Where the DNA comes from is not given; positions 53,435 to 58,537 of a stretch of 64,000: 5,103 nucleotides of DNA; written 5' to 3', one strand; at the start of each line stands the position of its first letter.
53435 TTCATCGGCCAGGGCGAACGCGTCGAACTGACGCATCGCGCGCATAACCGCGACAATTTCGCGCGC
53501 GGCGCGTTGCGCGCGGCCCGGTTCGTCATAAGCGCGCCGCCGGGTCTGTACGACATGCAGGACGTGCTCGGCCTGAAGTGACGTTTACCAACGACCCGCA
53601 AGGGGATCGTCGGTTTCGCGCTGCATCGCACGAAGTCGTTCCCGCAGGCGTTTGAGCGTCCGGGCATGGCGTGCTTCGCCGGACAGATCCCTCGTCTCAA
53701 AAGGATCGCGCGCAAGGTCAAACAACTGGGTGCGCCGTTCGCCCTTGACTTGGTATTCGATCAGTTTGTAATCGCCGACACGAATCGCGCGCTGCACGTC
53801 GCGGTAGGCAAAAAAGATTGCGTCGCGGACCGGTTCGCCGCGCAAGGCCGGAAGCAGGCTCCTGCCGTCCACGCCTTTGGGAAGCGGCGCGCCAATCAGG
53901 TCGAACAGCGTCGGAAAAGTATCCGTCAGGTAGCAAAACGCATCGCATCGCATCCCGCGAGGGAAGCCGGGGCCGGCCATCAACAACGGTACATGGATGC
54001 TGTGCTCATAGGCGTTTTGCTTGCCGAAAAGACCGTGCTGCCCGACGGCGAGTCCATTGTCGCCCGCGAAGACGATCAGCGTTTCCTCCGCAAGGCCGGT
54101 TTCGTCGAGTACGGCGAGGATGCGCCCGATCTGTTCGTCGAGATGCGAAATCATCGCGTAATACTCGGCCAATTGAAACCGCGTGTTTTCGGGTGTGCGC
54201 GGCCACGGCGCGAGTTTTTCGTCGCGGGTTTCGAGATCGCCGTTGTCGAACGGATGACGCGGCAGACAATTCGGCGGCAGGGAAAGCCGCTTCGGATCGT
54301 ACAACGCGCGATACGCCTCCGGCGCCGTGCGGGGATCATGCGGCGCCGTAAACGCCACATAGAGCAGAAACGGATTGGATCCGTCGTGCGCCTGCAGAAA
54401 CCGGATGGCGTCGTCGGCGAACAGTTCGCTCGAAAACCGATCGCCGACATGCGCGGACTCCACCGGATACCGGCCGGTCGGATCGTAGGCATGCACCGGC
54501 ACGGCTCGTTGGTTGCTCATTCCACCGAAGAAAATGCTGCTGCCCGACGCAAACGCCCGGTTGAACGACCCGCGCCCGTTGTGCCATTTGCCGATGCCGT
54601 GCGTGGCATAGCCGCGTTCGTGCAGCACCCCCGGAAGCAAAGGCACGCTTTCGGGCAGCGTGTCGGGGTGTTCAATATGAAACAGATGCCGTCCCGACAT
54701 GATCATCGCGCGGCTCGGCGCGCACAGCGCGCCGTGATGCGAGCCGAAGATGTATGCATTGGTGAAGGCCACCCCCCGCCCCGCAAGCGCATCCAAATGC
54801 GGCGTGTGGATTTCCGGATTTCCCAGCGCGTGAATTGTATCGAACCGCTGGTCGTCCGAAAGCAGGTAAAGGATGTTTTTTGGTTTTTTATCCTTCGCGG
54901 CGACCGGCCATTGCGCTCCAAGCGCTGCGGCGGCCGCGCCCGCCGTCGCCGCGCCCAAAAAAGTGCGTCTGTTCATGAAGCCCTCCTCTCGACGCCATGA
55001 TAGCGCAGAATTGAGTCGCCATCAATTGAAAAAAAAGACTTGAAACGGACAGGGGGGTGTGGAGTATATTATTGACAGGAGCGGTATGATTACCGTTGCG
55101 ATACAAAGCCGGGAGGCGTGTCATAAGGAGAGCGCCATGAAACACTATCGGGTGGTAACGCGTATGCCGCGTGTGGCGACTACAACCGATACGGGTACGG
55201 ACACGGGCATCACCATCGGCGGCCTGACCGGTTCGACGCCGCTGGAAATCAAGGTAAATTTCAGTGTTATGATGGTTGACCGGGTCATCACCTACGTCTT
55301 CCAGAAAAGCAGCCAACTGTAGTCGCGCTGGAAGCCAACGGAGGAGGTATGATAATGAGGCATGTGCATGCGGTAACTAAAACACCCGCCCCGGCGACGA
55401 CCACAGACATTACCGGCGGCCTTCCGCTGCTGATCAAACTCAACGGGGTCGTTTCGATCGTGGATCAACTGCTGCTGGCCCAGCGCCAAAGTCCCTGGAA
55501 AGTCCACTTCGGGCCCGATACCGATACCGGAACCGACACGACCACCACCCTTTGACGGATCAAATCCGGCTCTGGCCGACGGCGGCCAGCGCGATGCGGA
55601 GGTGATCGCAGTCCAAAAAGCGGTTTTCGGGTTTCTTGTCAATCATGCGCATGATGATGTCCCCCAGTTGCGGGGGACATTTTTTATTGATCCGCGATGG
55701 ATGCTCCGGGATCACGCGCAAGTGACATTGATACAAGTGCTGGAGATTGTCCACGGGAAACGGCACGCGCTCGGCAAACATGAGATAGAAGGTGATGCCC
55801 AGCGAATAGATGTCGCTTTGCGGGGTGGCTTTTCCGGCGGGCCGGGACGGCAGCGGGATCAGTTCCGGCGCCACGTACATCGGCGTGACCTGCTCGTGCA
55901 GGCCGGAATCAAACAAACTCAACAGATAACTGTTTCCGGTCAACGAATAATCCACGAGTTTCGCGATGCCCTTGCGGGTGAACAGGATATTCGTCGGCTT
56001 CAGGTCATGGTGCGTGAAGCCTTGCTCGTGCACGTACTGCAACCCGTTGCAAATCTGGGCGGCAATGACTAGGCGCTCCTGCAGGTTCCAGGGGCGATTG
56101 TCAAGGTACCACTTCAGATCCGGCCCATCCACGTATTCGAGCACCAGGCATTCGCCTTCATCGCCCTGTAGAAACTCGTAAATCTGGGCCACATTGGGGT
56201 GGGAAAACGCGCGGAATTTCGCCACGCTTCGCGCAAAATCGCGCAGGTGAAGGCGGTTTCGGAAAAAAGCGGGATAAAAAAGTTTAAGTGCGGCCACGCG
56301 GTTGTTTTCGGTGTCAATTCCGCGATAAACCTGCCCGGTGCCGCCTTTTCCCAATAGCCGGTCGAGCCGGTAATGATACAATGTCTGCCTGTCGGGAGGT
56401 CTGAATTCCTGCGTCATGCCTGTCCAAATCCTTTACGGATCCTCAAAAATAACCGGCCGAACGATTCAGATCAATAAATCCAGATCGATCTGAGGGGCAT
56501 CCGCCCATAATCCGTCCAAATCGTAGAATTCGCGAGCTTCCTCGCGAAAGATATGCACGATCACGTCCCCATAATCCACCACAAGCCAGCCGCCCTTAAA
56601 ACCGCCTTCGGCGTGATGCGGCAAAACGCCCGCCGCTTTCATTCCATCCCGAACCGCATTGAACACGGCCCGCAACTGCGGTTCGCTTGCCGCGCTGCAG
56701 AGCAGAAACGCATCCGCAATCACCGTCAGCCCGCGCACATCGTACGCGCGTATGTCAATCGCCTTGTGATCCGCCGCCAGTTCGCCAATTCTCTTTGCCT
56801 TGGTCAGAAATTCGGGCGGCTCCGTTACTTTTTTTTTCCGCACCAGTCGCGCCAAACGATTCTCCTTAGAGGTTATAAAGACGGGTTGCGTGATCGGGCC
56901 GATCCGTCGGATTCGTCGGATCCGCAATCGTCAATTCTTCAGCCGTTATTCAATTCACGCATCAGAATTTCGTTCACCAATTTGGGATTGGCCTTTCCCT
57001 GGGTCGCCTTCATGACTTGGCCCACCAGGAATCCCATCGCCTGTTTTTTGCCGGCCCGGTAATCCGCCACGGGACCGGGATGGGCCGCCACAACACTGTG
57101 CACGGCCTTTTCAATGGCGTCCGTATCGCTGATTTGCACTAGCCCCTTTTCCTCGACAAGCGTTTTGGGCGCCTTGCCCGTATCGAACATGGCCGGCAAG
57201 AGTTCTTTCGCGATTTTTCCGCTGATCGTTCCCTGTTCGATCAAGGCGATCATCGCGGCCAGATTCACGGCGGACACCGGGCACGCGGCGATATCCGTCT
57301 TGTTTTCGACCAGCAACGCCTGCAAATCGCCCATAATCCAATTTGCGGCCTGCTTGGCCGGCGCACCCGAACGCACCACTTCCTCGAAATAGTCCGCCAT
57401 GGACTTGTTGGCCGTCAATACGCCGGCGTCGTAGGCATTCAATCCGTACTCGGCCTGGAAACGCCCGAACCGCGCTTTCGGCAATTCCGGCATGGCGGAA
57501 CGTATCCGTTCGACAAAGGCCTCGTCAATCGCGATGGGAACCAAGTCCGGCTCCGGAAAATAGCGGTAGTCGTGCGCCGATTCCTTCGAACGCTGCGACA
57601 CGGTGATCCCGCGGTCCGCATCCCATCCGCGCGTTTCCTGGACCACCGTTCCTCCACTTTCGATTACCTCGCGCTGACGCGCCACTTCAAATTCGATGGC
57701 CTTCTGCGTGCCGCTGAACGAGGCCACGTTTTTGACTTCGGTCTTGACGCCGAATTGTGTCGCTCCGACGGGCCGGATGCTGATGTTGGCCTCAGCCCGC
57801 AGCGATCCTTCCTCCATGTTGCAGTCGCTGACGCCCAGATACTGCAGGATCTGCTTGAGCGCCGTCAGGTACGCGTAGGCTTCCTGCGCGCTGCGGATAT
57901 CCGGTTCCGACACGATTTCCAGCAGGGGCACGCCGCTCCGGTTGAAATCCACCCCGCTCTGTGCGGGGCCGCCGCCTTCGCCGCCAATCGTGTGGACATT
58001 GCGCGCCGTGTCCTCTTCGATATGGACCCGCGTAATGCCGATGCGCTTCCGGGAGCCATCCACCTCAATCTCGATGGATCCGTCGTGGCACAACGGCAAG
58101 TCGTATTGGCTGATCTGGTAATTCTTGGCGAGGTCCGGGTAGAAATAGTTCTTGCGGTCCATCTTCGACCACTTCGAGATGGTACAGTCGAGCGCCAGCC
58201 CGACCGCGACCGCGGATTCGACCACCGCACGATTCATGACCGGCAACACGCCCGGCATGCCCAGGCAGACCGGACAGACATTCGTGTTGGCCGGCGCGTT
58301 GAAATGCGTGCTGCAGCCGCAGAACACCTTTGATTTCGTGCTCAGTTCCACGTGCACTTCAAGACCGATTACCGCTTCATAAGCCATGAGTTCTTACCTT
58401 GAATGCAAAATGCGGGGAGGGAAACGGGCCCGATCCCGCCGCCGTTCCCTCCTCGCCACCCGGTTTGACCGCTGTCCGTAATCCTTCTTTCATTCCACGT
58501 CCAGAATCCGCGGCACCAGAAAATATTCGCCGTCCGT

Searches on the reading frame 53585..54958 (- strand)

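Call 65: search_protein_families(library=pfam, proteins=[window:53585-54958:-], max_evalue=0.00001)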
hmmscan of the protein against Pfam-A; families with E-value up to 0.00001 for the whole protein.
window:53585-54958:- (457 aa): 2 families
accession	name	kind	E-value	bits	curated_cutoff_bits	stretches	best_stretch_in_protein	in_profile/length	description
PF00884.28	Sulfatase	-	3.7e-47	161.5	25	1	27-356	1-300/301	Sulfatase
PF16347.10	SGSH_C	-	1.7e-19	70.9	29.3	1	306-447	1-153/154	N-sulphoglucosamine sulphohydrolase, C-terminal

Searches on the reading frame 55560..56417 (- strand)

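Call 65: search_protein_families(library=pfam, proteins=[window:55560-56417:-], max_evalue=0.00001)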
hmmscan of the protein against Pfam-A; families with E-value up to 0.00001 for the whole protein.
window:55560-56417:- (285 aa): 2 families
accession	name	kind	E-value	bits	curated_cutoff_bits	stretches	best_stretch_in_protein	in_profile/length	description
PF00069.31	Pkinase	-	4.2e-42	144.8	31.7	1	16-267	1-252/263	Protein kinase domain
PF07714.23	PK_Tyr_Ser-Thr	-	4.9e-31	108.4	23.1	1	18-266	3-248/258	Protein tyrosine and serine/threonine kinase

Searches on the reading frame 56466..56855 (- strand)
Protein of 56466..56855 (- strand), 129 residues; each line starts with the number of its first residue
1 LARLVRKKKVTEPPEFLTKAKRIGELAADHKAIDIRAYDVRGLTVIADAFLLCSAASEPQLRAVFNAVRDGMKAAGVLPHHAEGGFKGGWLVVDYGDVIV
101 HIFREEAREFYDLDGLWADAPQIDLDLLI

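Call 65: search_protein_families(library=pfam, proteins=[window:56466-56855:-], max_evalue=0.00001)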
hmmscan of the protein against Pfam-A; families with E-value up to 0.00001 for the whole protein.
window:56466-56855:- (129 aa): 1 family
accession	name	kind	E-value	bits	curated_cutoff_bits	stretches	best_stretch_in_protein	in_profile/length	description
PF02410.21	RsfS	-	4e-28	98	21.6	1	23-117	3-98/98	Ribosomal silencing factor during starvation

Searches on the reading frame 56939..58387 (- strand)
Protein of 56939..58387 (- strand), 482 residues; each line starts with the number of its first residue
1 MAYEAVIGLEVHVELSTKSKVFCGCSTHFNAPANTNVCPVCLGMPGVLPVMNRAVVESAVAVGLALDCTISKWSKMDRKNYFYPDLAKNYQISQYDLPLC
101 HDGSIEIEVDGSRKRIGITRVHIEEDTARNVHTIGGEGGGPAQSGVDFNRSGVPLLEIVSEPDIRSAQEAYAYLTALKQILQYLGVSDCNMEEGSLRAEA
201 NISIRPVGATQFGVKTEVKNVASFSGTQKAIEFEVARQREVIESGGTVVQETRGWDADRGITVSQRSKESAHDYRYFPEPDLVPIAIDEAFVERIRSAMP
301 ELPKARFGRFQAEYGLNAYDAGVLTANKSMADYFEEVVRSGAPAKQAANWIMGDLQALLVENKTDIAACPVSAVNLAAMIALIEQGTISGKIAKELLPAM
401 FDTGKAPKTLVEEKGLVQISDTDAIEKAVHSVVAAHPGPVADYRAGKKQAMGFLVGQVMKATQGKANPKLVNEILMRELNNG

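Call 65: search_protein_families(library=pfam, proteins=[window:56939-58387:-], max_evalue=0.00001)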
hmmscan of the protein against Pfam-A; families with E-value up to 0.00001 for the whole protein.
window:56939-58387:- (482 aa): 2 families
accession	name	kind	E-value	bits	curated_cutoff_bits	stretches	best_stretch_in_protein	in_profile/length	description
PF02934.20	GatB_N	-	3.5e-120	400.8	23.4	1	6-293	2-277/277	GatB/GatE catalytic domain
PF02637.23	GatB_Yqey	-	1.3e-56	191.1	27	1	332-479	1-148/148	GatB domain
